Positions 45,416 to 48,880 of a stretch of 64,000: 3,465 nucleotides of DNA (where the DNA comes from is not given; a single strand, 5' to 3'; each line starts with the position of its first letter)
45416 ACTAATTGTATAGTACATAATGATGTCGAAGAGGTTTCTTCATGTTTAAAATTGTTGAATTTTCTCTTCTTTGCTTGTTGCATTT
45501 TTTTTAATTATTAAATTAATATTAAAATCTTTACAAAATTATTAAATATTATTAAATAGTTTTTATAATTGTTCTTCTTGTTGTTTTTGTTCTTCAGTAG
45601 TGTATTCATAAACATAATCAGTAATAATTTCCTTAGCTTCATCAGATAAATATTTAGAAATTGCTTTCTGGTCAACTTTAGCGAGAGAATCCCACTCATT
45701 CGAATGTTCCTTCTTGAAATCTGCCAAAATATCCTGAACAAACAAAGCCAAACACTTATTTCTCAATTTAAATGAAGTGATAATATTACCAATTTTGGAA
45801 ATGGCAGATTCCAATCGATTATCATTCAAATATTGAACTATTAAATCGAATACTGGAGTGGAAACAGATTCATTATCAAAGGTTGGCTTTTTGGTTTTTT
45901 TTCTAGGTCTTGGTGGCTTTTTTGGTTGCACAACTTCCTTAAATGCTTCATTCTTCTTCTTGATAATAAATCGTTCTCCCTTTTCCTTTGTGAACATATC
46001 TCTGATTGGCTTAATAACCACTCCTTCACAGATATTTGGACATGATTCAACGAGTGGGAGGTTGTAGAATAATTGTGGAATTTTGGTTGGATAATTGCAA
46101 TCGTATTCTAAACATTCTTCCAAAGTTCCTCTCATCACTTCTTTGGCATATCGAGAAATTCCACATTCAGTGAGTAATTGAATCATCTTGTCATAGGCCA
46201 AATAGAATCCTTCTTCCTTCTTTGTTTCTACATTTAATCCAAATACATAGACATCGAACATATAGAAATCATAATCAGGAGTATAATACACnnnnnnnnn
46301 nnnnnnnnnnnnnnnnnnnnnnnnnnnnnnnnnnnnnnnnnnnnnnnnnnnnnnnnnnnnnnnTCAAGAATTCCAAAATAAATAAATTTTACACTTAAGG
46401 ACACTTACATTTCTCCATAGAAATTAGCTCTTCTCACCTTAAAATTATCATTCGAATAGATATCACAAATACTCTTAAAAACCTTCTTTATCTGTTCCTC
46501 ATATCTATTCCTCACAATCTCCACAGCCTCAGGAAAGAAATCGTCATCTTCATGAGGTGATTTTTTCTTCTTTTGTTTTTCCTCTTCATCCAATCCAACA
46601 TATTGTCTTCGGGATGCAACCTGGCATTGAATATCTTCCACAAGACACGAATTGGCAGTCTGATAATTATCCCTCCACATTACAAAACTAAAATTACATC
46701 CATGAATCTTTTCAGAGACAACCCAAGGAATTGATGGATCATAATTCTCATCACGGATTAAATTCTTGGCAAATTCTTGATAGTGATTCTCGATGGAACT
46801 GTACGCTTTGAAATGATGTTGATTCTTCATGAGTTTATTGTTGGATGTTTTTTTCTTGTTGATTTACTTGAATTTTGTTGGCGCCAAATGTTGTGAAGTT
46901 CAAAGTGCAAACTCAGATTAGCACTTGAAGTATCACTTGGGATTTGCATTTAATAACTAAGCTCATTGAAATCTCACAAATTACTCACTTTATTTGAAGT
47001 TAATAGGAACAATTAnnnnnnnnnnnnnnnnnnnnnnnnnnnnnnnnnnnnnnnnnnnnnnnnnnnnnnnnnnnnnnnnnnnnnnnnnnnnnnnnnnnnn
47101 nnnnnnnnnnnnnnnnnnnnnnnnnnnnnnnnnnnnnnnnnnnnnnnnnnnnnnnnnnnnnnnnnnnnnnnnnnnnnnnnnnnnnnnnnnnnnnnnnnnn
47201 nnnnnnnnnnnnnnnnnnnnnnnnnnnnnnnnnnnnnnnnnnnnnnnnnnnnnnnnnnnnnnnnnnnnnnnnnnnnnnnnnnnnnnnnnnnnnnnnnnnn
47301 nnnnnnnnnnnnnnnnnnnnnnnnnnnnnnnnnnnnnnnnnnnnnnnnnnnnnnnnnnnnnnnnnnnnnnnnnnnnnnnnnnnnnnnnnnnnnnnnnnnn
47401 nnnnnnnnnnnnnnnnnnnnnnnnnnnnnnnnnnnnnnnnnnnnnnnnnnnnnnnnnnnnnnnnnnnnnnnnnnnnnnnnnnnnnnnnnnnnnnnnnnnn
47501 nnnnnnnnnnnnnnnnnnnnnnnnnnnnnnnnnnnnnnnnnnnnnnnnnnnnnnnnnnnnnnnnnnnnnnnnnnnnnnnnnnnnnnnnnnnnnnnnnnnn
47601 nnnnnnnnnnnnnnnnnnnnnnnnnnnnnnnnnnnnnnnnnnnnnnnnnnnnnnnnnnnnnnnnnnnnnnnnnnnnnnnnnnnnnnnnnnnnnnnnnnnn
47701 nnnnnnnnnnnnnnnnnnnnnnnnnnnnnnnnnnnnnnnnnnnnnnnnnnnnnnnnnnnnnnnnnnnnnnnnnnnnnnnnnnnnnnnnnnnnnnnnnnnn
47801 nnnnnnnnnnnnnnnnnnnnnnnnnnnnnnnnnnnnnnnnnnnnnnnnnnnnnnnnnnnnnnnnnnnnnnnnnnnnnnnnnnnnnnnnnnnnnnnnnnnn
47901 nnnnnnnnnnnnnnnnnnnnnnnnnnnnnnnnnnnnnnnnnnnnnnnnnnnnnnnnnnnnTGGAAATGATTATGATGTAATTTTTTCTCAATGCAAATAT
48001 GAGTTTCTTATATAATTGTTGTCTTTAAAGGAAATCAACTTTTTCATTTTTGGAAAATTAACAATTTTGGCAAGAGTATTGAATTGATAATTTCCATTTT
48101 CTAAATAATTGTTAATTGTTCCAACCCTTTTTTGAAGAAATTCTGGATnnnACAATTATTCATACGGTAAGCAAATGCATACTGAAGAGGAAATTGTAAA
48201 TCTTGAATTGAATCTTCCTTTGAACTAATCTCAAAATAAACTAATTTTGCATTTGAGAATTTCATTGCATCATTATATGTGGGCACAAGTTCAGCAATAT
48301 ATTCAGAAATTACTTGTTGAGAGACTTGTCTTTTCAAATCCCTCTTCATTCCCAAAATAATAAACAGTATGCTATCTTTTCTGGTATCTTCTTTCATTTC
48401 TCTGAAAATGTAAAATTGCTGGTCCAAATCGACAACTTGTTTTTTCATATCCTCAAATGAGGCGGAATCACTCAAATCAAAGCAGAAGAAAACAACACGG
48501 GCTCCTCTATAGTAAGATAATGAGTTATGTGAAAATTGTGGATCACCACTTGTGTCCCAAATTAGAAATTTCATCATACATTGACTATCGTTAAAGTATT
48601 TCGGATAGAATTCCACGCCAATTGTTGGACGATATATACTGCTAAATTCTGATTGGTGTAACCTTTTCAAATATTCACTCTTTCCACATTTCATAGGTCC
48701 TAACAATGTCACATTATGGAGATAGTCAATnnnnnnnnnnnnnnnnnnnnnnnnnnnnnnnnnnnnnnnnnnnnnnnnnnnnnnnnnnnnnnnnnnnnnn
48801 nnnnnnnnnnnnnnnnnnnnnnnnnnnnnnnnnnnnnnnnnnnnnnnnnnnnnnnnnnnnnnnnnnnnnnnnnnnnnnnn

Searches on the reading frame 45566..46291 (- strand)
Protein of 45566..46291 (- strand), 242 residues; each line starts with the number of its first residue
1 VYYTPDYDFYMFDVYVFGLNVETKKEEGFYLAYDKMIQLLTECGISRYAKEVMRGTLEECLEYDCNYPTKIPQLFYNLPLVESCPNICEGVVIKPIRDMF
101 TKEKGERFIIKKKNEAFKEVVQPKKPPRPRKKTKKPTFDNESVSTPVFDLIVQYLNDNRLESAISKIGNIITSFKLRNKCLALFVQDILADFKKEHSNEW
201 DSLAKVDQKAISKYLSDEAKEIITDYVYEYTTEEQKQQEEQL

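Call 71: search_protein_families(library=pfam, max_evalue=0.0001, proteins=[window:45566-46291:-])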
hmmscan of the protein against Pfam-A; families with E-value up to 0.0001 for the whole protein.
window:45566-46291:- (242 aa): 2 families
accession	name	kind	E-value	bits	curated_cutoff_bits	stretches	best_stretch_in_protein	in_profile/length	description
PF18043.6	T4_Rnl2_C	-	1.4e-25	89.8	27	1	141-220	4-81/82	T4 RNA ligase 2 C-terminal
PF09414.15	RNA_ligase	-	2.6e-08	34.6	27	1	6-112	85-170/171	RNA ligase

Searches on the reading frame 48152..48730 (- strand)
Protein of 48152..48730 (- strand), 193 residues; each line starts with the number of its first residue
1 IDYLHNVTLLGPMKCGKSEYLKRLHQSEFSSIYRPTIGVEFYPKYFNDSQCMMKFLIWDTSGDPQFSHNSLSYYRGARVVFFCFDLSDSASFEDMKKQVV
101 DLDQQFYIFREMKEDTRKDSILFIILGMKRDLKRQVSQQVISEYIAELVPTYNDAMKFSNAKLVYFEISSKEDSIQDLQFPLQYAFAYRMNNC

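Call 23: search_solved_structures(query=window:48152-48730:-, max_evalue=0.000001, show_alignments=1)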
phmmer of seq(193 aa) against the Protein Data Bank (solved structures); distinct sequences matched with E-value up to 0.000001: 245 (the best 60 are shown).
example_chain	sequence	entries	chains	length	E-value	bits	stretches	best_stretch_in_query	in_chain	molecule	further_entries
5oed_B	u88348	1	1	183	1.6e-15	60.4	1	3-108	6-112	Ras-related protein Rab-32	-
5oec_B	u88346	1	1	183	1.7e-15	60.3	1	3-108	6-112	Ras-related protein Rab-32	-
3bfk_A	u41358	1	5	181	4.6e-15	58.8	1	2-168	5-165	Small GTPase Rab11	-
6ff8_A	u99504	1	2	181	5.5e-15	58.6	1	3-108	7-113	Ras-related protein Rab-32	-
4cz2_A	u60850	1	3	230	6e-15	58.5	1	3-108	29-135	RAS-RELATED PROTEIN RAB-32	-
6s5h_A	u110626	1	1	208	6.1e-15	58.5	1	2-106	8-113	Ras-related protein Rab-38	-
4cym_A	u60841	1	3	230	1e-14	57.7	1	3-108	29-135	RAS-RELATED PROTEIN RAB-32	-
2efc_B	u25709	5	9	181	1.2e-14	57.5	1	7-106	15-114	Small GTP-binding protein-like | Ras-related protein RABF2b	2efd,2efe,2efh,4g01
2rhd_A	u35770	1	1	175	1.3e-14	57.4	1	2-104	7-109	Small GTP binding protein rab1a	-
6hdu_A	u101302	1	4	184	1.7e-14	57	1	2-106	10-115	Ras-related protein Rab-38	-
6o62_A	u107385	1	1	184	2.2e-14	56.6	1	3-170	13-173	Ras-related protein SEC4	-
1yzl_A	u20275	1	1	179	2.9e-14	56.3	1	4-140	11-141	Ras-related protein Rab-9A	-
2bcg_Y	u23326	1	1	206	3.2e-14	56.1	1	2-105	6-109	GTP-binding protein YPT1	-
1ukv_Y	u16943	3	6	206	3.2e-14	56.1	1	2-105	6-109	GTP-binding protein YPT1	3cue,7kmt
7eq2_A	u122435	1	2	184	6.5e-14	55.1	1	2-104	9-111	Ras-related protein Rab-1A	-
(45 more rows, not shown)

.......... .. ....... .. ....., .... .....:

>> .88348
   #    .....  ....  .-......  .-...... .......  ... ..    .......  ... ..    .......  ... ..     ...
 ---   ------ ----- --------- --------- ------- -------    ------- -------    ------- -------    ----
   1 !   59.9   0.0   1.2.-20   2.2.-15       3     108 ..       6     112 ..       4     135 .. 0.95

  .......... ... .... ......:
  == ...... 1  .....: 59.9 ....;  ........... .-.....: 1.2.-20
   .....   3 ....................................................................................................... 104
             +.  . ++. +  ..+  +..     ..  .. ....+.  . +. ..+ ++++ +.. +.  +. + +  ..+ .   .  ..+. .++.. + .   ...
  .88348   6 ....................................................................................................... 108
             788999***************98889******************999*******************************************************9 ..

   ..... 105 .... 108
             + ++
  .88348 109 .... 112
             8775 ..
